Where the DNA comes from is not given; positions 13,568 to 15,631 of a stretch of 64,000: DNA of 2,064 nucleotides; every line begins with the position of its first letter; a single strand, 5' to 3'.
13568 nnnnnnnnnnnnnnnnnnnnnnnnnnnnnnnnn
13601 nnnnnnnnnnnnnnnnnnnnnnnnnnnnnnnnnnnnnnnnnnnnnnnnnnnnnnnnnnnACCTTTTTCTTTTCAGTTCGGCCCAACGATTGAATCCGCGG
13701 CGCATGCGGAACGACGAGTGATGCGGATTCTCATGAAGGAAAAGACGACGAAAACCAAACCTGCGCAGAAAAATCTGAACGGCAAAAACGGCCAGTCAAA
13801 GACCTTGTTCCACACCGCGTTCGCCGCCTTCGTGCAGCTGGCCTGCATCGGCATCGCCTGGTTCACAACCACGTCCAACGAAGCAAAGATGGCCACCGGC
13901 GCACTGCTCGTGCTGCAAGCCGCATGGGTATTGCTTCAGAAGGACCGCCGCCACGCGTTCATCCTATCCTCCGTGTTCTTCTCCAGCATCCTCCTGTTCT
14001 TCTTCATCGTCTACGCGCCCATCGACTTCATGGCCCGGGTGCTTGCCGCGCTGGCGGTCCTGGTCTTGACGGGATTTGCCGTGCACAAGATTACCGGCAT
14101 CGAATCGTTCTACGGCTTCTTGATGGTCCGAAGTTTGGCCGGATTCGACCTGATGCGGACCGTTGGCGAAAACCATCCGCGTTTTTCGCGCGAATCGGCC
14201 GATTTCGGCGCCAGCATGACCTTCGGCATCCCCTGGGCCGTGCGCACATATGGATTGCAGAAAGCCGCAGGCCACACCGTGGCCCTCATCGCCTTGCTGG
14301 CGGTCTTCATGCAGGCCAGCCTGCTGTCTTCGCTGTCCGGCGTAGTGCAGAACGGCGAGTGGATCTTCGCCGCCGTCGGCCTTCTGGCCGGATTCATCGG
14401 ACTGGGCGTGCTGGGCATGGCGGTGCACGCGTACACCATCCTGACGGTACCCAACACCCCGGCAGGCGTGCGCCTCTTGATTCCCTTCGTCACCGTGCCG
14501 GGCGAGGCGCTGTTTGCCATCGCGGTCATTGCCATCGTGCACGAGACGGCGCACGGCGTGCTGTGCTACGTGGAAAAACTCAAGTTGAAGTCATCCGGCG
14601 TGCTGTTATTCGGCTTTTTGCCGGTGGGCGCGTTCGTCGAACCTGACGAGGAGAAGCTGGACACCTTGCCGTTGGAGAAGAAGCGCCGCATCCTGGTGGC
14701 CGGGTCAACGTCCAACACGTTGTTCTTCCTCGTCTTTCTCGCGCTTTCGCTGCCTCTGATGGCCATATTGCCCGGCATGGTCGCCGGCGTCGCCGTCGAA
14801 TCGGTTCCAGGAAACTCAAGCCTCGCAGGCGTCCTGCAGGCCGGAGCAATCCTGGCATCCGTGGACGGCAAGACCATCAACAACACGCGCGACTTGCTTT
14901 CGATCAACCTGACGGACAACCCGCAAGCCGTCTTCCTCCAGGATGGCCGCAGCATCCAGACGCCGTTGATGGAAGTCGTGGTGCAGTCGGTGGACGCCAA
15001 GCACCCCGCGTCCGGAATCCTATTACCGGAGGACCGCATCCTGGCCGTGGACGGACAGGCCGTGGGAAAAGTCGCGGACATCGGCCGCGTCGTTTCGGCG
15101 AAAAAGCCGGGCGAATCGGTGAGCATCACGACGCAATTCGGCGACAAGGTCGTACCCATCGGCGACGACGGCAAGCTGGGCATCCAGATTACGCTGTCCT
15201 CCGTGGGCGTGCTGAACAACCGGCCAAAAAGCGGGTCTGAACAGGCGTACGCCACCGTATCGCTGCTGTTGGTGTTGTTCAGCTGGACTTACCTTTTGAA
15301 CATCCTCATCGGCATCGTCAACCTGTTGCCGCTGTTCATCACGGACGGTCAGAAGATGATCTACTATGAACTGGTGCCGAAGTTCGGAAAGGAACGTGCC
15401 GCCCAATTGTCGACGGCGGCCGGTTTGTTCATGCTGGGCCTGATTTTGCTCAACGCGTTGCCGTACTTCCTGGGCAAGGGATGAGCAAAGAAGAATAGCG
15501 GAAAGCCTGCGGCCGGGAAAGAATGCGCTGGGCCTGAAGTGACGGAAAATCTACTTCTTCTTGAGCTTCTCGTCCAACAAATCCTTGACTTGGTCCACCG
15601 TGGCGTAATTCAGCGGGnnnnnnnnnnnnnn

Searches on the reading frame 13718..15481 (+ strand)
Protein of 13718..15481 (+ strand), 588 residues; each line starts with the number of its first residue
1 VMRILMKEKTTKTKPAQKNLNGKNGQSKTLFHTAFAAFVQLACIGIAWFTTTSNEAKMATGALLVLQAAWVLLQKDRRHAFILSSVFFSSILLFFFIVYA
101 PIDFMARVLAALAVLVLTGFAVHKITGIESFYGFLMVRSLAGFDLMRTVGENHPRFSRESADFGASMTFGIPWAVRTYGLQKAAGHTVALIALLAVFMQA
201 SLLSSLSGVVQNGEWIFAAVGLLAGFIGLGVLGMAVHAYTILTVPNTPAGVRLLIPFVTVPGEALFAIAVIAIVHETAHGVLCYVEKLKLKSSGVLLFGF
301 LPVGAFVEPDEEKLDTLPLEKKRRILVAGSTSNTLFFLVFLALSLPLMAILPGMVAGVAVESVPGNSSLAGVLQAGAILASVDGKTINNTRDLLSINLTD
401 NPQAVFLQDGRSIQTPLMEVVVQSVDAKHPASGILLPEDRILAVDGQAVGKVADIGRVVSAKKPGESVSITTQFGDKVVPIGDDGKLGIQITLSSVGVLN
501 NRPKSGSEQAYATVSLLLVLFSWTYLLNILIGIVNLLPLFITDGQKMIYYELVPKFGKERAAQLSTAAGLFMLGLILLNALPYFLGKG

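Call 77: search_protein_families(library=pfam, proteins=[window:13718-15481:+], max_evalue=0.001)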
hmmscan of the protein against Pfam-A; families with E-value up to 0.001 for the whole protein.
window:13718-15481:+ (588 aa): 4 families
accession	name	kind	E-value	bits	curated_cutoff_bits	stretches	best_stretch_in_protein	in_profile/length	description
PF02163.28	Peptidase_M50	-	7.9e-20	71.6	27.2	1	264-573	2-218/221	Peptidase family M50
PF13180.12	PDZ_2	-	3.9e-11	43.5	27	1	419-477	13-72/80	PDZ domain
PF17820.7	PDZ_6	-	1.1e-07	32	27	1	422-472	2-52/54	PDZ domain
PF00595.29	PDZ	-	1e-05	26.3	23.2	0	417-471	24-79/81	PDZ domain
